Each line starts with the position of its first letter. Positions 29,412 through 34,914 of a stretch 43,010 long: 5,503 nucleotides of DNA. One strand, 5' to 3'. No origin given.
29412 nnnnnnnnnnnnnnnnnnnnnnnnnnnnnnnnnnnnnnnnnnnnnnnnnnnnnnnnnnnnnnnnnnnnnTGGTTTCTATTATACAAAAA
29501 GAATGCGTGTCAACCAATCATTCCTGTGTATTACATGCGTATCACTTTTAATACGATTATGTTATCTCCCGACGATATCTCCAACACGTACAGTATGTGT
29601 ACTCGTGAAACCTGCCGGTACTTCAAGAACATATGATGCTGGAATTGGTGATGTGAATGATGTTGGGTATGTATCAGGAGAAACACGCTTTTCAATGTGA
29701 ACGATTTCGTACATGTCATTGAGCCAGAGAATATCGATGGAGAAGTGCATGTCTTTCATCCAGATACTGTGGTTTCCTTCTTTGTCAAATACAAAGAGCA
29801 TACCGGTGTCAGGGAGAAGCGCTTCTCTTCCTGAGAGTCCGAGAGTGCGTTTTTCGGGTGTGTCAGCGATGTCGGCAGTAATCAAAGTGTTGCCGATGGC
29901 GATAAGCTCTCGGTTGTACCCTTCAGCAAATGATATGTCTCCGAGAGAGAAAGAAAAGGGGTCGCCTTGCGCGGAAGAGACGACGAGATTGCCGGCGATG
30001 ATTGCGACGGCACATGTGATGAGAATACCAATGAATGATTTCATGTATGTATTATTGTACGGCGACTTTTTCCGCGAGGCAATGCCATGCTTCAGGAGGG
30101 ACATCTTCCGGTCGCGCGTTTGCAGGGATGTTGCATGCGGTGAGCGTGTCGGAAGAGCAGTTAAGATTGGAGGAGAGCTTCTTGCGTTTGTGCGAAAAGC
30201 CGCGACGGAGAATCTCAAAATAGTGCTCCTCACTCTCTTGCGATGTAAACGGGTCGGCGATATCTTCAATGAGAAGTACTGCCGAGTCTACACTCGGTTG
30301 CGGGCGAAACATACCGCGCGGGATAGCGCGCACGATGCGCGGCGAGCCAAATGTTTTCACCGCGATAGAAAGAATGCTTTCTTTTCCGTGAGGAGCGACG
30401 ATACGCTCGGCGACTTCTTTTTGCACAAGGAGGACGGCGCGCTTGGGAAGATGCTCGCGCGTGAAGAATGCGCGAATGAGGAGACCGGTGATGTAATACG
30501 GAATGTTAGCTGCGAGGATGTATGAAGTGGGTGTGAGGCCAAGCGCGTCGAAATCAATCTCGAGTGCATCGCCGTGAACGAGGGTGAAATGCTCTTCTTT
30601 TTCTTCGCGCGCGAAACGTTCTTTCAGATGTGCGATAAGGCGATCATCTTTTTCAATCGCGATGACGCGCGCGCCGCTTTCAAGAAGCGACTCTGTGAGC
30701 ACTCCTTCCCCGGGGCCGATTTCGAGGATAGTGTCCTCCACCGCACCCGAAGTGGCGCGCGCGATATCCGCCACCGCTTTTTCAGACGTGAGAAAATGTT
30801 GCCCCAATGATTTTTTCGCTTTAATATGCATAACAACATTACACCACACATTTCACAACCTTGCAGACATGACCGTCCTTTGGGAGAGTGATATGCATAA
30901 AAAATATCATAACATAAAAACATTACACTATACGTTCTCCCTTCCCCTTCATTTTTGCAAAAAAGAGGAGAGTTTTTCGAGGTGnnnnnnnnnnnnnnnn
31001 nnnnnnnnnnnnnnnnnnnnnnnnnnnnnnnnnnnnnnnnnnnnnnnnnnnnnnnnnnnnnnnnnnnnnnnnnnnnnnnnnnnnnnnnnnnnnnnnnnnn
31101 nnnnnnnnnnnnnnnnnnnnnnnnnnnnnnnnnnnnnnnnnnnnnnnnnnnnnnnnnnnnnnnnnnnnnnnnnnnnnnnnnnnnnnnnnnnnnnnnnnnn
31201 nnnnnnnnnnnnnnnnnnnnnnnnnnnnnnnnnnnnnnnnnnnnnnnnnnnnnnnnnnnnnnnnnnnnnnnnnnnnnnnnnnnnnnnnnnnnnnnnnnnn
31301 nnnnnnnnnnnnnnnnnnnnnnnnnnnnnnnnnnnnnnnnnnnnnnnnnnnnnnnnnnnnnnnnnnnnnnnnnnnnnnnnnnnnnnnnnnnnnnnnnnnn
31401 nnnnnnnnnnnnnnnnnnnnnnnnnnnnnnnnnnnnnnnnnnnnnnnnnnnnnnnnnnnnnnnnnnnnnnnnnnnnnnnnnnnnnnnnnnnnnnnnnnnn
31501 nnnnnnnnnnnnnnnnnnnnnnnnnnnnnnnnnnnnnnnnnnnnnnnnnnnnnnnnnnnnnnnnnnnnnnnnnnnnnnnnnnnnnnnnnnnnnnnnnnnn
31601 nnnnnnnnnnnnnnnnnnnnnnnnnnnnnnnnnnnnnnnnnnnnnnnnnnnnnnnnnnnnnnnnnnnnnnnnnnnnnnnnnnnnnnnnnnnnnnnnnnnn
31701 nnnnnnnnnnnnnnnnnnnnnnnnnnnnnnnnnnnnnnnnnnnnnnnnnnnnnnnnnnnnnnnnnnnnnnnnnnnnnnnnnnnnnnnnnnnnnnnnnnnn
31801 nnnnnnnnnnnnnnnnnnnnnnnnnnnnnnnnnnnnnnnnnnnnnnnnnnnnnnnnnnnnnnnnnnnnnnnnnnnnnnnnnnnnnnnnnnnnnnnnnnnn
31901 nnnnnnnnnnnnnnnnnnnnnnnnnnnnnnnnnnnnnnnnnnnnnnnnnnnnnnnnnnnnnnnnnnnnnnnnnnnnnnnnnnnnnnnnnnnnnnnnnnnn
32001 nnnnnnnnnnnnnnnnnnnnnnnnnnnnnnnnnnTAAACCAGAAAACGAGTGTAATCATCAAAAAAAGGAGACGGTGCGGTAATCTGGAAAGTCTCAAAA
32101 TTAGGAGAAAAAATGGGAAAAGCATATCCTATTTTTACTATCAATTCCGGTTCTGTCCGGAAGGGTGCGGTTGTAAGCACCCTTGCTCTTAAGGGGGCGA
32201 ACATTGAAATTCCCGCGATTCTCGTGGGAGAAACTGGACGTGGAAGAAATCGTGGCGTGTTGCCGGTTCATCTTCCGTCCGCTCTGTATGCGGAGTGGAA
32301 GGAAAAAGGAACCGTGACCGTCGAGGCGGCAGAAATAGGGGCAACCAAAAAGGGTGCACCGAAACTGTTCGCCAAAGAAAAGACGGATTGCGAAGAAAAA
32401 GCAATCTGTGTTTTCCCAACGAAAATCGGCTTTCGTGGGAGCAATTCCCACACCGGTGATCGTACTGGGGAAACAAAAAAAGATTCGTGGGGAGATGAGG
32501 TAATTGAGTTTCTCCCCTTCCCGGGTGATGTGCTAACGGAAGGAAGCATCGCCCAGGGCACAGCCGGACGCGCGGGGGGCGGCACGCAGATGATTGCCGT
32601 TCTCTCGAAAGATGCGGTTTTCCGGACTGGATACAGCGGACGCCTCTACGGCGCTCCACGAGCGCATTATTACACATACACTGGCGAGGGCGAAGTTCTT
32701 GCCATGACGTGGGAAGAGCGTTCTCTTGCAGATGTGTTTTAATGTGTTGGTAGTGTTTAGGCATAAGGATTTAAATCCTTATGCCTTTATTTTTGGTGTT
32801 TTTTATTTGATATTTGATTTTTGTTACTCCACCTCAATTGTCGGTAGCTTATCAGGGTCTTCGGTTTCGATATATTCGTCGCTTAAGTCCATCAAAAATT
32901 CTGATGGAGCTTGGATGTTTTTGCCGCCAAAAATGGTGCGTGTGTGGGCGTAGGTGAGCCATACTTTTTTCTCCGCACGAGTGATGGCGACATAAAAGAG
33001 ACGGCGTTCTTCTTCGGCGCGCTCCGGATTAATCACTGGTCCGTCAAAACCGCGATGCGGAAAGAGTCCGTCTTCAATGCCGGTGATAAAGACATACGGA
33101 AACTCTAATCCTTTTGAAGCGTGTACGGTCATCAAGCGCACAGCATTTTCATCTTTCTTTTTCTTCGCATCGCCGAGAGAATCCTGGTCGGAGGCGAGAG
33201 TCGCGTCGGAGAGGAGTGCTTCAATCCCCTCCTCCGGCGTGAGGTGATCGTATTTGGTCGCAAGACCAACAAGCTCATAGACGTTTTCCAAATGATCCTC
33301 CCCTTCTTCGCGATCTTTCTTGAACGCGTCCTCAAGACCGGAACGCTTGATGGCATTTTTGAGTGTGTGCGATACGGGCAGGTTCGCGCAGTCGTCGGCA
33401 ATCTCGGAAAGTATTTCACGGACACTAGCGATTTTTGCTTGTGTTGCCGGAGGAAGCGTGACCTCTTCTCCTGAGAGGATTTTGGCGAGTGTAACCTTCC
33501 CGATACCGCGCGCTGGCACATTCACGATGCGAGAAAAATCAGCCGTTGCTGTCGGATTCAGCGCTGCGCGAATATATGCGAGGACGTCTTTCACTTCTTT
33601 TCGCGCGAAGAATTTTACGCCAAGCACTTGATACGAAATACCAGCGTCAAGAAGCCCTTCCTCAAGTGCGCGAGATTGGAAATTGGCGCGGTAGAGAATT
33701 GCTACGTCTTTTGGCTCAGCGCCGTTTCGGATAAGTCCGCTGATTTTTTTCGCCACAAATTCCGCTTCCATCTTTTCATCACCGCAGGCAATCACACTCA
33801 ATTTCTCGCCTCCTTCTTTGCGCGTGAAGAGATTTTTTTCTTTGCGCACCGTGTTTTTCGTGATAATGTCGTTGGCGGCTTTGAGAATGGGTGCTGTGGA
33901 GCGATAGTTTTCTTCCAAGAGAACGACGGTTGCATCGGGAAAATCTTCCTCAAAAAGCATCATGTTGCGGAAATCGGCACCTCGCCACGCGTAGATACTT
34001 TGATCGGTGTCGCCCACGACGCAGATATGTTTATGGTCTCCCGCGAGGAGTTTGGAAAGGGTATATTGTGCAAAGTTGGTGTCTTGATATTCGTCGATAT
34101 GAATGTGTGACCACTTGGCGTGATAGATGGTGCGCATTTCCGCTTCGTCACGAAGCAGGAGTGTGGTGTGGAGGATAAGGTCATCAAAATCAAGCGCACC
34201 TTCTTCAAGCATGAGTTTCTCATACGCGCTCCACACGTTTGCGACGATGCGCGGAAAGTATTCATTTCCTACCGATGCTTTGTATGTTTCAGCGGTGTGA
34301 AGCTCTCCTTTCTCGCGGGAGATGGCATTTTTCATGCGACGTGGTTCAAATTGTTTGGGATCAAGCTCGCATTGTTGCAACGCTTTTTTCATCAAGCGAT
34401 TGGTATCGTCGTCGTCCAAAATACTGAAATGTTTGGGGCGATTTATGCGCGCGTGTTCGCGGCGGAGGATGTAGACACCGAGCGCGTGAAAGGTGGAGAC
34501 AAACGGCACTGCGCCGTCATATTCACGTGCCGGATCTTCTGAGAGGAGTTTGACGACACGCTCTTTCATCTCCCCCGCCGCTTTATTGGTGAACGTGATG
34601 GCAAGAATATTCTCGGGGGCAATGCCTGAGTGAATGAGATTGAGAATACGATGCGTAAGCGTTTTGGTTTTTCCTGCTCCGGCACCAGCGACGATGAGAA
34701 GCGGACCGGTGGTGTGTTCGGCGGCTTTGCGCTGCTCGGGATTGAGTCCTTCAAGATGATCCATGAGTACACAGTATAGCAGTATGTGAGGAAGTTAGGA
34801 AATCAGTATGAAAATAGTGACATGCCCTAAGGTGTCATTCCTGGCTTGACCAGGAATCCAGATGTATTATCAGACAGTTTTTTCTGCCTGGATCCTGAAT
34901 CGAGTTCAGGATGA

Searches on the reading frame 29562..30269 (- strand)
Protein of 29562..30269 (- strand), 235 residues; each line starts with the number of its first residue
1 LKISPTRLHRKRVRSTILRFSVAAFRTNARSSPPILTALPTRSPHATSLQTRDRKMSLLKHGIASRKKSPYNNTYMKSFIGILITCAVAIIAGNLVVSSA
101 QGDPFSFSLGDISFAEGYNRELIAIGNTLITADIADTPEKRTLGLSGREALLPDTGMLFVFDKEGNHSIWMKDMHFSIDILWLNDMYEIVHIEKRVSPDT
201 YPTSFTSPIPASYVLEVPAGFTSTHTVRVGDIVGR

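Call 48: search_protein_families(library=pfam, proteins=[window:29562-30269:-], max_evalue=0.00001)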
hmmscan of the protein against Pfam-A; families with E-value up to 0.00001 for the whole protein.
window:29562-30269:- (235 aa): 1 family
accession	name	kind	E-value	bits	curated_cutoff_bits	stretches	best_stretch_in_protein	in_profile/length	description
PF02643.20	DUF192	-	1.9e-28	98.9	27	1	130-233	1-94/96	Uncharacterized ACR, COG1430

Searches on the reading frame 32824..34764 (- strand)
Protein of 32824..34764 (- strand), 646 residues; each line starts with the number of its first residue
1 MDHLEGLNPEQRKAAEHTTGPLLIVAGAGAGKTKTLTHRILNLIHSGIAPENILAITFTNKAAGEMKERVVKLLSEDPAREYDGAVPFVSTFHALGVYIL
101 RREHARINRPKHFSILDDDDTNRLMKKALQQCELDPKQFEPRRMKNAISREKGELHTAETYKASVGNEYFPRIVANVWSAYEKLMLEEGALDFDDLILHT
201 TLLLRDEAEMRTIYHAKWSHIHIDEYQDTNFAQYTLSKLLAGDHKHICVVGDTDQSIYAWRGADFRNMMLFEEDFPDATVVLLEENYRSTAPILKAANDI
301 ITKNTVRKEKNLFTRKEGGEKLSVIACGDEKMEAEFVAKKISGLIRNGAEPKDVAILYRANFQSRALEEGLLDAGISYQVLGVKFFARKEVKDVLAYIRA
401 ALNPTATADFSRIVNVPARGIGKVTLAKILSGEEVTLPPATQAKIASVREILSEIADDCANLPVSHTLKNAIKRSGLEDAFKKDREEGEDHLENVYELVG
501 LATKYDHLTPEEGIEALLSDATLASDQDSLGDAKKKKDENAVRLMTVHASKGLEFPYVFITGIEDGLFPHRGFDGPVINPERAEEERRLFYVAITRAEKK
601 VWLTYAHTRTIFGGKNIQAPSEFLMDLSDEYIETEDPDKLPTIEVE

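Call 11: search_protein_families(library=pfam, proteins=[window:32824-34764:-], max_evalue=0.01)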
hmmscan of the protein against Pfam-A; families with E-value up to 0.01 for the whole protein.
window:32824-34764:- (646 aa): 8 families
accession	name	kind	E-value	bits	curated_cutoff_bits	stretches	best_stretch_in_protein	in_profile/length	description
PF00580.27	UvrD-helicase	-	2.1e-86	290.4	23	1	7-276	1-271/271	UvrD/REP helicase N-terminal domain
PF13361.12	UvrD_C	-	3.1e-67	227.9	25.6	1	282-607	2-349/350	UvrD-like helicase C-terminal domain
PF13245.12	AAA_19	-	4.6e-22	79.1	25.1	1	12-259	2-132/134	AAA domain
PF13538.12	UvrD_C_2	-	6e-13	48.9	27.4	2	582-604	30-52/52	UvrD-like helicase C-terminal domain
PF13604.12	AAA_30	-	5.6e-07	29.9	27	1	7-69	2-65/191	AAA domain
PF01443.25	Viral_helicase1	-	8.6e-05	22.9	21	0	540-601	175-224/228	Viral superfamily 1 RNA helicase core domain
PF13087.12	AAA_12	-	0.00019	21.5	27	0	536-603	133-190/195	AAA domain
PF13086.12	AAA_11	-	0.0094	16.2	27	0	7-76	2-75/257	AAA domain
